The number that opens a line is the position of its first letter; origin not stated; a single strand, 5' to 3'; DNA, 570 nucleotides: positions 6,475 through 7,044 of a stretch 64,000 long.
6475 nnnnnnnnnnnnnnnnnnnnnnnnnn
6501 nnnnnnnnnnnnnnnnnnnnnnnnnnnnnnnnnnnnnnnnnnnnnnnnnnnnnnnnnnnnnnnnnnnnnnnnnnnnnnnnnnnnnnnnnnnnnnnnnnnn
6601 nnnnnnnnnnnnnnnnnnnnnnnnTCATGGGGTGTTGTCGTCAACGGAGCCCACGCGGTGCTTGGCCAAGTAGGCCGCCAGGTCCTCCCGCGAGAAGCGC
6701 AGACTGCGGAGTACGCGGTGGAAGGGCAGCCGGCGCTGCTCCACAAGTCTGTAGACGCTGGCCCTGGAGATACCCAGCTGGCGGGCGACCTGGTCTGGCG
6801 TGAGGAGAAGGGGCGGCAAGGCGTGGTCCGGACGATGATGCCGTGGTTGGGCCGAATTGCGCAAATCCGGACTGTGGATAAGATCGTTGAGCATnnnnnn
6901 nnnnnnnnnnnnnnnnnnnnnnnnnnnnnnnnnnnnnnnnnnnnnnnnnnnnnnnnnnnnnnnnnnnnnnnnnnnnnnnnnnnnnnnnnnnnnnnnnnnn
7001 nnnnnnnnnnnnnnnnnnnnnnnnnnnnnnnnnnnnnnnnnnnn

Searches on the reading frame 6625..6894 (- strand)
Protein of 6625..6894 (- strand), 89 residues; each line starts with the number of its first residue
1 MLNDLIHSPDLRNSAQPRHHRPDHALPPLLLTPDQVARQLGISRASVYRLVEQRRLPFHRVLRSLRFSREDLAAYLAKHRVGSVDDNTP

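Call 87: search_protein_families(library=pfam, proteins=[window:6625-6894:-], max_evalue=0.001)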
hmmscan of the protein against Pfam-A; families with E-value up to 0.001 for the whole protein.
window:6625-6894:- (89 aa): 7 families
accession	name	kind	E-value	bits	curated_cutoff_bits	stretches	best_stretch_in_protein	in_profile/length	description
PF12728.13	HTH_17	-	1.6e-15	57.5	27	1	30-80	1-51/51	Helix-turn-helix domain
PF13560.12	HTH_31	-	0.00011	22.9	27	1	31-65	15-50/64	Helix-turn-helix domain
PF13551.12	HTH_29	-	0.0004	20.9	28.1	0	32-52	14-34/64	Winged helix-turn helix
PF13384.12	HTH_23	-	0.00055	20.1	24.6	0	31-52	18-39/50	Homeodomain-like domain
PF13309.12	HTH_22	-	0.00063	20.2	29.6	0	34-50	45-61/63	HTH domain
PF20432.4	Xre-like-HTH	-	0.00068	20.3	25.8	0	31-56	24-50/63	Antitoxin Xre-like helix-turn-helix domain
PF13338.12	AbiEi_4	-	0.00082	19.9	25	0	31-53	14-35/49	Transcriptional regulator, AbiEi antitoxin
